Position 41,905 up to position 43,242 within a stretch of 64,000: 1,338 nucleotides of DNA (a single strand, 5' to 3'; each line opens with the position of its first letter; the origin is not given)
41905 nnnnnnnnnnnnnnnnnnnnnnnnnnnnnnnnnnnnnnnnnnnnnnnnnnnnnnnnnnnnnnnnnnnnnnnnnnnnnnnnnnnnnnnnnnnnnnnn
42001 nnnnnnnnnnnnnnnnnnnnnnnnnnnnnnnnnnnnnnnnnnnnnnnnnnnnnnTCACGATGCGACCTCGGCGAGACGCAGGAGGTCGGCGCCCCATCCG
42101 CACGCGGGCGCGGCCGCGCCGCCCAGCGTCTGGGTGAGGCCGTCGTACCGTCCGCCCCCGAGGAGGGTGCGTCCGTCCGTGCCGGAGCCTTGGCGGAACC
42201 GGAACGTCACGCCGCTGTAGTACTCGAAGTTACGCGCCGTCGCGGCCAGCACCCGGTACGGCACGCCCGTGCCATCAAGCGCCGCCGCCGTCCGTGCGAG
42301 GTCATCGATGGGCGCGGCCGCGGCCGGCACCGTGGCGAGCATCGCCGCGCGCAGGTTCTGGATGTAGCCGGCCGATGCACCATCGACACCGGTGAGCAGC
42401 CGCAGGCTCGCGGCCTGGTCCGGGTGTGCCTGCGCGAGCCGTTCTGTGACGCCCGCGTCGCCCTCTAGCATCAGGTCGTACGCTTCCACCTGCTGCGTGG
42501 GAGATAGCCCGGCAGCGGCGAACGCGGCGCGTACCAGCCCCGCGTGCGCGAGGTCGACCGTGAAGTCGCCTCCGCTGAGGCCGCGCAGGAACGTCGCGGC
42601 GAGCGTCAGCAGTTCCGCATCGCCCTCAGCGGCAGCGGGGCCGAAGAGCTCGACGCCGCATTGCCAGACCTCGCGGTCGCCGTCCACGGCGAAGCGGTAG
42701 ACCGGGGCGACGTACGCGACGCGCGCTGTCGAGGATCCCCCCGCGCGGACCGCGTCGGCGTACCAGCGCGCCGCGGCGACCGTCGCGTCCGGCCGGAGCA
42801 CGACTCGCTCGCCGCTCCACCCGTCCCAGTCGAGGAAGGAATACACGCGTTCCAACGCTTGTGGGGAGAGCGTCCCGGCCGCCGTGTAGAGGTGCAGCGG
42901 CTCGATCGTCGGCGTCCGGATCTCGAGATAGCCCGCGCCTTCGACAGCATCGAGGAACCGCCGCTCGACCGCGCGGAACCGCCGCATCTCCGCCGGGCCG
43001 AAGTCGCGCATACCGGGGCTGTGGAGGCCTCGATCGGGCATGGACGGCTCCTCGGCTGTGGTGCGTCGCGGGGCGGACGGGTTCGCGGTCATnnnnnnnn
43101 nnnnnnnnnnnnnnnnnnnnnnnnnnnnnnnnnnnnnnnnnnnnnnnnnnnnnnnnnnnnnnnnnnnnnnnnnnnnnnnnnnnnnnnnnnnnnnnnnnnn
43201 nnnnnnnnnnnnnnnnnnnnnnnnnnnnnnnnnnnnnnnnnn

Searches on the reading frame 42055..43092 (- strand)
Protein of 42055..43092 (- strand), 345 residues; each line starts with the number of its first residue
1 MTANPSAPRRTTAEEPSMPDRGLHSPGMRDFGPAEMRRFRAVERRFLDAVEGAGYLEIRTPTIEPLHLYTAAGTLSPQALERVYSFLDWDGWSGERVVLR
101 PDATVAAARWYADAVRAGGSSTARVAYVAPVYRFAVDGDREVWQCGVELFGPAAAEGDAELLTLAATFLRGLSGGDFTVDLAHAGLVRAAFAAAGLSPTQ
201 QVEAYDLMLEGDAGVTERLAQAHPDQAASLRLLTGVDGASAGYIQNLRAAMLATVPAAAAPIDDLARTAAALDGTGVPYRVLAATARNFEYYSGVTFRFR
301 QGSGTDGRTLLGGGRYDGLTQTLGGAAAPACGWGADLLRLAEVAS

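Call 7: search_protein_families(library=pfam, proteins=[window:42055-43041:-])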
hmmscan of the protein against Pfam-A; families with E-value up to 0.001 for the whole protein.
window:42055-43041:- (328 aa): 1 family
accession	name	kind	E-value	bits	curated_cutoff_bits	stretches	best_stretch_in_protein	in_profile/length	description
PF13393.11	tRNA-synt_His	-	9.4e-52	176.6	25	1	10-321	1-306/308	Histidyl-tRNA synthetase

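Call 9: find_homologous_proteins(query=window:42055-43041:-, max_evalue=1e-20)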
Query window:42055-43041:- (328 aa): 4417 proteins with E <= 1e-20 among 8000 candidates; the best 120 are listed.
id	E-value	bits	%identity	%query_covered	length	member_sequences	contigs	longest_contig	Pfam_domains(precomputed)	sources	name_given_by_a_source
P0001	1.3e-193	660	93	100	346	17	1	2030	PF13393.12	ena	-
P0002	1.8e-191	653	92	100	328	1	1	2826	PF13393.12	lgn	-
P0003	6.3e-188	642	90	100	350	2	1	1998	PF13393.12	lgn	-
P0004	1.9e-187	640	90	100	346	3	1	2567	PF13393.12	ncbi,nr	ncbi:MAG: ATP phosphoribosyltransferase regulatory subunit [Dehalococcoidia bacterium]|nr:MAG: ATP p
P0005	2.5e-184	630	88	100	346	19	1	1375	PF13393.12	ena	-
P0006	3.4e-184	630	87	100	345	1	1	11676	PF13393.12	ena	-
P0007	9.3e-184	628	87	100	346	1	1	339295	PF13393.12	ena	-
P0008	4.4e-183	626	88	100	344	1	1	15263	PF13393.12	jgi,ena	-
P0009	2.6e-179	613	85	100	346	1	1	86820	PF13393.12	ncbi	-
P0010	1.9e-148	512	88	84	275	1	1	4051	PF13393.12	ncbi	ncbi:MAG: ATP phosphoribosyltransferase regulatory subunit, partial [Dehalococcoidia bacterium]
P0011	6.1e-136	471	69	99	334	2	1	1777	PF13393.12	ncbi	-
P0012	5.6e-134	465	69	99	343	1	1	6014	PF13393.12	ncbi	ncbi:MAG: ATP phosphoribosyltransferase regulatory subunit [Dehalococcoidia bacterium]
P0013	2.3e-133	462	68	99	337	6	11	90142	PF13393.12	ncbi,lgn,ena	-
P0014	2.6e-133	462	69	99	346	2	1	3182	PF13393.12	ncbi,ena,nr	ncbi:MAG: ATP phosphoribosyltransferase regulatory subunit [Chloroflexi bacterium]|nr:ATP phosphorib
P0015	9.2e-133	461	68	100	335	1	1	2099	PF13393.12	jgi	jgi:histidyl-tRNA synthetase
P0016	2.1e-132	459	68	100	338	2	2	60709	PF13393.12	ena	-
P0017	3.6e-132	459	67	99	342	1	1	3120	PF13393.12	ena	-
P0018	8.2e-132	457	67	100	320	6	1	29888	PF13393.12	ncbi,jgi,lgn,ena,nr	ncbi:MAG: ATP phosphoribosyltransferase regulatory subunit [Dehalococcoidia bacterium]|nr:ATP phosph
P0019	9.5e-132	457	68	100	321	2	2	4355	PF13393.12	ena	-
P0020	1.6e-131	456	66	100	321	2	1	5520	PF13393.12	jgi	-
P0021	1.9e-131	456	67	100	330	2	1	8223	PF13393.12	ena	-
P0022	2.4e-131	456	67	96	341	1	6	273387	PF13393.12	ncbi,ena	-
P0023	6.9e-131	454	69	99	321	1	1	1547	PF13393.12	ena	-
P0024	1.3e-130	454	65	99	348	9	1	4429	PF13393.12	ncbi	-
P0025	1.3e-130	453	70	99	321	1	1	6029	PF13393.12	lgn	-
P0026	1.9e-130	453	68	99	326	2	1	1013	PF13393.12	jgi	jgi:histidyl-tRNA synthetase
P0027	2.6e-130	452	66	100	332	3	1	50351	PF13393.12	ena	-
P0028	2.8e-130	452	67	99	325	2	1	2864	PF13393.12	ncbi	-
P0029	3.2e-130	452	67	100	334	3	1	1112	PF13393.12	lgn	-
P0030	3.4e-130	452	68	99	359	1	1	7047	PF13393.12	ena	-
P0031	6.7e-130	451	67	100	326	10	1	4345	PF13393.12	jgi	-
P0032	7.5e-130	451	68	100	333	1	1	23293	PF13393.12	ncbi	-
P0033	9.5e-130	451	66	99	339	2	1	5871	PF13393.12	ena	-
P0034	1.4e-129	450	66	100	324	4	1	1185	PF13393.12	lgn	-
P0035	2.5e-129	449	65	99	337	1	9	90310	PF13393.12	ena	-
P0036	3.4e-129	449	67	100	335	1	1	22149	PF13393.12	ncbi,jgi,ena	ncbi:MAG: ATP phosphoribosyltransferase regulatory subunit [Dehalococcoidia bacterium]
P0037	3.5e-129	449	66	100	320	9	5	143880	PF13393.12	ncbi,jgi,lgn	-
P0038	1.4e-128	447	66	99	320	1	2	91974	PF13393.12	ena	-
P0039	1.6e-128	447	66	100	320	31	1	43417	PF13393.12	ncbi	-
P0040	3.3e-128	446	65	100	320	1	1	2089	PF13393.12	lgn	-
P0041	5.4e-128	445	68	99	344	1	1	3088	PF13393.12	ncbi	-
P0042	5.9e-128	445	66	100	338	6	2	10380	PF13393.12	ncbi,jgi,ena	ncbi:MAG: ATP phosphoribosyltransferase regulatory subunit [Chloroflexota bacterium]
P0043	7.2e-128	444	66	100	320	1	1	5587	PF13393.12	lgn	-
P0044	7.3e-128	444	66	100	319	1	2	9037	PF13393.12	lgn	-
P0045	1.1e-127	444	67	99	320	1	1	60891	PF13393.12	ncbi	ncbi:MAG: ATP phosphoribosyltransferase regulatory subunit [Dehalococcoidia bacterium]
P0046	1.9e-127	443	68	99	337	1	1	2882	PF13393.12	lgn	-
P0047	2.7e-127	443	66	100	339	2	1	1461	PF13393.12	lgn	-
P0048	3.4e-127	442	66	99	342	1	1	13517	PF13393.12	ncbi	ncbi:MAG: ATP phosphoribosyltransferase regulatory subunit [Dehalococcoidia bacterium]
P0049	5.1e-127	442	66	96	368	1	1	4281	PF13393.12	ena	-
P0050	2.0e-126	440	66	99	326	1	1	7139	PF13393.12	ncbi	-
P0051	5.3e-126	438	66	99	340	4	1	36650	PF13393.12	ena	-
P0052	1.6e-125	437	66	99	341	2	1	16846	PF13393.12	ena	-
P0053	2.0e-125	436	65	100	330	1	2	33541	PF13393.12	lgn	-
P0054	7.0e-125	435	65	99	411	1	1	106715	PF13393.12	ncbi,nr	ncbi:MAG: ATP phosphoribosyltransferase regulatory subunit [Dehalococcoidia bacterium]|nr:ATP phosph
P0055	4.8e-124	432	64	100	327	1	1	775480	PF13393.12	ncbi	-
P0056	5.7e-124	432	64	98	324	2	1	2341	PF13393.12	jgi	jgi:histidyl-tRNA synthetase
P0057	2.0e-123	430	65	100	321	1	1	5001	PF13393.12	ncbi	-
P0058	2.7e-123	429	65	97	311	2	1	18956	PF13393.12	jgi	-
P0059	8.0e-122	425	66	96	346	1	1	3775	PF13393.12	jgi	jgi:histidyl-tRNA synthetase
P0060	8.3e-122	425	64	100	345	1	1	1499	PF13393.12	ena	-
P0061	1.3e-121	424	65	100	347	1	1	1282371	PF13393.12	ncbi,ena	-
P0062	2.5e-120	420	64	99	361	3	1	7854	PF13393.12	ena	-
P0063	6.2e-120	418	65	96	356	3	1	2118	PF13393.12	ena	-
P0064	6.7e-120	418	66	93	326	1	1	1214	PF13393.12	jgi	jgi:histidyl-tRNA synthetase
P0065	1.2e-119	417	64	99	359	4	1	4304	PF13393.12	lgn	-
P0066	2.2e-118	413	64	97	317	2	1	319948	PF13393.12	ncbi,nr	ncbi:MAG: ATP phosphoribosyltransferase regulatory subunit [Dehalococcoidia bacterium]|nr:ATP phosph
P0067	2.6e-118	413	63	99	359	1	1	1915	PF13393.12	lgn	-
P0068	1.3e-117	411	64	97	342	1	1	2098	PF13393.12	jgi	jgi:histidyl-tRNA synthetase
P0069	5.6e-117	409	62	100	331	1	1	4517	PF13393.12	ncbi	-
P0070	1.1e-116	408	64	99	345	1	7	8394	PF13393.12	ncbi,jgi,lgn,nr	ncbi:MAG: ATP phosphoribosyltransferase regulatory subunit [Chloroflexi bacterium]|nr:ATP phosphorib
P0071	3.3e-116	406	60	100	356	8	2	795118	PF13393.12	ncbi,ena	-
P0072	6.6e-116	405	63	98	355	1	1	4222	PF13393.12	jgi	jgi:histidyl-tRNA synthetase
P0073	6.2e-115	402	62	99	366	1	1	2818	PF13393.12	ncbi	-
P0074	8.7e-115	401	60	100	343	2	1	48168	PF13393.12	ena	-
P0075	1.9e-114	400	61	100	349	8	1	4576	PF13393.12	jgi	jgi:histidyl-tRNA synthetase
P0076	3.2e-114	400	58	100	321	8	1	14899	PF13393.12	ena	-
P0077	3.3e-114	400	60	98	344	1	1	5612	PF13393.12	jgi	-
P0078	7.0e-114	398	61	99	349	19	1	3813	PF13393.12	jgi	jgi:histidyl-tRNA synthetase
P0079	8.6e-114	398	61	100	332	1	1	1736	PF13393.12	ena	-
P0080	9.8e-114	398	62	100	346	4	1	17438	PF13393.12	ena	-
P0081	1.3e-113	398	61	98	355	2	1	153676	PF13393.12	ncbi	-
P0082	1.4e-113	398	61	98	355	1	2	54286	PF13393.12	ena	-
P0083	1.6e-113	397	62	96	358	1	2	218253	PF13393.12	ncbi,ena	-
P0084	1.9e-113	397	59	100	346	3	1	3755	PF13393.12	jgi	jgi:histidyl-tRNA synthetase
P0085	3.7e-113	396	60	98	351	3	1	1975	PF13393.12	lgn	-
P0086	7.7e-113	395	63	98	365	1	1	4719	PF13393.12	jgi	jgi:histidyl-tRNA synthetase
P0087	1.0e-112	395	60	100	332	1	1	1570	PF13393.12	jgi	jgi:histidyl-tRNA synthetase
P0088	1.2e-112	394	60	100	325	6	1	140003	PF13393.12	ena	-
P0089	1.2e-112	394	61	98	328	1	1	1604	PF13393.12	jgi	-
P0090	1.9e-112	394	60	97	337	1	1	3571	PF13393.12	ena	-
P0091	4.0e-112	393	60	98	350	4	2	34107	PF13393.12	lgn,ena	-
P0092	4.6e-112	393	63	98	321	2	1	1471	PF13393.12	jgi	jgi:histidyl-tRNA synthetase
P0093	9.9e-112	391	62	100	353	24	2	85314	PF13393.12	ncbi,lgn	-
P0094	1.0e-111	391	61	100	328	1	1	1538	PF13393.12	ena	-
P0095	1.2e-111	391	59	100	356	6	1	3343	PF13393.12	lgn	-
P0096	1.3e-111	391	62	99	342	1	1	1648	PF13393.12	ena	-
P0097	2.0e-111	390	59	96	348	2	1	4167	PF13393.12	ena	-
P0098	2.5e-111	390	60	100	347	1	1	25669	PF13393.12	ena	-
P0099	2.9e-111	390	61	98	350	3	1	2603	PF13393.12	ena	-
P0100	4.0e-111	389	61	98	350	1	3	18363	PF13393.12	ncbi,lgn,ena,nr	ncbi:MAG: ATP phosphoribosyltransferase regulatory subunit [Chloroflexi bacterium]|nr:ATP phosphorib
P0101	4.1e-111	389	60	98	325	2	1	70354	PF13393.12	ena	-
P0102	5.4e-111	389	61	98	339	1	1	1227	PF13393.12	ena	-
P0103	1.1e-110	388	60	98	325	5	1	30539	PF13393.12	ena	-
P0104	3.3e-110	386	60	98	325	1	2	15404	PF13393.12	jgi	jgi:histidyl-tRNA synthetase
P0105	3.4e-110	386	60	98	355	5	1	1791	PF13393.12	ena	-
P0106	3.8e-110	386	58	100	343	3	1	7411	PF13393.12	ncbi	-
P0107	6.3e-110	385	61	99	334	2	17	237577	PF13393.12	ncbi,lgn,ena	-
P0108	6.9e-110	385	60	98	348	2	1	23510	PF13393.12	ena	-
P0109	1.4e-109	384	60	99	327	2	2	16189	PF13393.12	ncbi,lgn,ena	-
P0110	1.4e-109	384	60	100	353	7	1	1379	PF13393.12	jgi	jgi:histidyl-tRNA synthetase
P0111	2.3e-109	384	60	98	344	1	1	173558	PF13393.12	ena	-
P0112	2.5e-109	384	58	100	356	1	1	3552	PF13393.12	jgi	jgi:histidyl-tRNA synthetase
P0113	6.0e-109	382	60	98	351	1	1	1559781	PF13393.12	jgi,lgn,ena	-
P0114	6.7e-109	382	61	96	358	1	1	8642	PF13393.12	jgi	jgi:histidyl-tRNA synthetase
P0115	1.6e-108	381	61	98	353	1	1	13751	PF13393.12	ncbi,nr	ncbi:MAG: ATP phosphoribosyltransferase regulatory subunit [Dehalococcoidia bacterium]|nr:ATP phosph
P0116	2.8e-108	380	60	98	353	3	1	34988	PF13393.12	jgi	-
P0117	4.0e-108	380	58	97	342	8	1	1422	PF13393.12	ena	-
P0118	5.1e-108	379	60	97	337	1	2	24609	PF13393.12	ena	-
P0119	7.5e-108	379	60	97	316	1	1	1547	PF13393.12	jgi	jgi:histidyl-tRNA synthetase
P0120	1.8e-107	377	59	97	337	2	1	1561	PF13393.12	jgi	jgi:histidyl-tRNA synthetase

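Call 11: find_related_loci(query=A1, collection=genome_contigs, flank=3000)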
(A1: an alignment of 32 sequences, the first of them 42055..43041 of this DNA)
Query A1 (328 aa) in genome_contigs; peptide patterns used: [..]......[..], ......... (x = any residue, [..] = any of these).
599 stretches matched a pattern (row limit reached: there are more); 579 encode a relative of the query (tblastn E <= 1e-3); the best 80 are kept; 80 distinct loci.
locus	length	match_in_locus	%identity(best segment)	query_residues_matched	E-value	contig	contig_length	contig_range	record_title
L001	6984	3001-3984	88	1-328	0e+0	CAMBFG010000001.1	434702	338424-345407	MAG: Dehalococcoides mccartyi isolate MH-09jul19-197 genome assembly, contig: MH-09jul19-C4, whole genome shotgun sequen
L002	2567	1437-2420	90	1-328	0e+0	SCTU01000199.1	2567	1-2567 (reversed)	MAG: Dehalococcoidia bacterium isolate FW305_bin.6 FW305_bin.6-29131, whole genome shotgun sequence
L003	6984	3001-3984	92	1-328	0e+0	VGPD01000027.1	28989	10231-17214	MAG: Chloroflexi bacterium isolate K_Offshore_80m_m2_183 K_Offshore_80m_m2_183_Ga0194132_10003287, whole genome shotgun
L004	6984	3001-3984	85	1-328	4e-180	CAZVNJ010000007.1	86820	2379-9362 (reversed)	MAG TPA_asm: uncultured Dehalococcoides sp. isolate SRP237561_co1_116 genome assembly, contig: NODE_348_length_86820_cov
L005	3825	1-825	88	54-328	1e-149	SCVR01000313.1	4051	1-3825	MAG: Dehalococcoidia bacterium isolate GW928_bin.20 GW928_bin.20-33102, whole genome shotgun sequence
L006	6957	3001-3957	68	1-326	2e-132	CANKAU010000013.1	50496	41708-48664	MAG: Chloroflexi bacterium isolate RH-26jul17-182 genome assembly, contig: RH-26jul17-C1658, whole genome shotgun sequen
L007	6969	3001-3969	65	1-326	6e-130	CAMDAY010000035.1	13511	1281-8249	MAG: Dehalococcoides mccartyi isolate MoH-23oct19-41 genome assembly, contig: MoH-23oct19-C6378, whole genome shotgun se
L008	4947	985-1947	65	1-328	8e-131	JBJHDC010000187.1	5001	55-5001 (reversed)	MAG: Dehalococcoidia bacterium isolate SF2967_J5348.concoct.109 NODE_17657_length_5001_cov_1.138695, whole genome shotgu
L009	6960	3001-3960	67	1-328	3e-129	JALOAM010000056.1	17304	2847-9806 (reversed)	MAG: Dehalococcoidia bacterium isolate SO_2017_LW2 bin 160 scaffold_7270_c1_LW138R_2017, whole genome shotgun sequence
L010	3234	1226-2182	66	1-326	3e-131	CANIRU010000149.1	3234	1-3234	MAG: Chloroflexi bacterium isolate RH-15aug16-1 genome assembly, contig: RH-15aug16-C91088, whole genome shotgun sequenc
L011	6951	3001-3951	66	3-326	2e-126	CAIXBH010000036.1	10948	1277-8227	MAG: uncultured Chloroflexi bacterium isolate Kiruna2_bin-0196 genome assembly, contig: bin-0196:036/315, whole genome s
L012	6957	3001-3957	67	1-326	1e-126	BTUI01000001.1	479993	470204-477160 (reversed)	MAG: Chloroflexota bacterium AMX-MBFR-23 DNA, sequence01, whole genome shotgun sequence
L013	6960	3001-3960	65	1-326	3e-125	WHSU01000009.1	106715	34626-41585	MAG: Dehalococcoidia bacterium isolate Dino_bin15 k141_502159_length_106715_cov_20.8608, whole genome shotgun sequence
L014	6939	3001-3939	67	1-316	1e-124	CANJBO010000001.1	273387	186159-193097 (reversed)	MAG: Chloroflexi bacterium isolate RH-23may17-1238 genome assembly, contig: RH-23may17-C147, whole genome shotgun sequen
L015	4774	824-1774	66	1-325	1e-124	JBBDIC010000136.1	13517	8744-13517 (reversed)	MAG: Dehalococcoidia bacterium isolate LejiaA_71_58 Lejia_A_6445_length_13517_cov_32, whole genome shotgun sequence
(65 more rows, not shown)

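Call 43: search_protein_families(library=ncbifam, proteins=[window:42055-43092:-])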
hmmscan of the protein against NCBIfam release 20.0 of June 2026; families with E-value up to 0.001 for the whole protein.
window:42055-43092:- (345 aa): 22 families
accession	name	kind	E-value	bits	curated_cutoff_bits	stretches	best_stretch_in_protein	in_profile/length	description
TIGR00443.1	hisZ_biosyn_reg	equivalog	9.3e-50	169.5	271.65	1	29-344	1-312/314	ATP phosphoribosyltransferase regulatory subunit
TIGR00442.1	hisS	equivalog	6e-44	150.6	286.75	1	27-343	5-311/406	histidine--tRNA ligase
NF008941.0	PRK12292.2-4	equivalog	5.9e-32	111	447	1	27-343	12-323/393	ATP phosphoribosyltransferase regulatory subunit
NF008935.0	PRK12292.1-1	equivalog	7.5e-30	104.1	350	1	28-343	10-316/382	ATP phosphoribosyltransferase regulatory subunit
NF008942.0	PRK12292.2-5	equivalog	5.4e-29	101.1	643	1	26-341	13-325/434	ATP phosphoribosyltransferase regulatory subunit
NF008953.0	PRK12295.1-6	equivalog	4.2e-27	95.1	384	2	34-198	7-165/384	ATP phosphoribosyltransferase regulatory subunit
NF009086.0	PRK12421.1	equivalog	2.8e-24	85.8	318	1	27-343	12-326/389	ATP phosphoribosyltransferase regulatory subunit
NF008940.0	PRK12292.2-3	equivalog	6.9e-24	84.3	450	1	26-332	7-308/404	ATP phosphoribosyltransferase regulatory subunit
NF008937.0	PRK12292.1-4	equivalog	4.4e-23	81.8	693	1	20-341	5-322/395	ATP phosphoribosyltransferase regulatory subunit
NF008950.0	PRK12295.1-3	equivalog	2.8e-21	76.3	492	2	43-242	17-207/387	ATP phosphoribosyltransferase regulatory subunit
NF008945.0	PRK12292.3-3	equivalog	2.6e-20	72.9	409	1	27-319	5-284/368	ATP phosphoribosyltransferase regulatory subunit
NF008936.0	PRK12292.1-3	equivalog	5.1e-18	65.1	492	1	27-337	10-318/406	ATP phosphoribosyltransferase regulatory subunit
NF008952.0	PRK12295.1-5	equivalog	1.7e-16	60.4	360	2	190-332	205-347/363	ATP phosphoribosyltransferase regulatory subunit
NF008943.0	PRK12292.3-1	equivalog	3.2e-14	52.8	690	1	25-343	27-329/403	ATP phosphoribosyltransferase regulatory subunit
NF008949.0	PRK12295.1-2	equivalog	1e-13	51.3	420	2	221-327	250-359/379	ATP phosphoribosyltransferase regulatory subunit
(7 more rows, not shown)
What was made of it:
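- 42055..43092 (-): hisZ, the first regulated gene. The start ATG is at 43092-43090 with GAGG at 43104-43101. PF13393 and TIGR00443 match (calls 7, 43).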
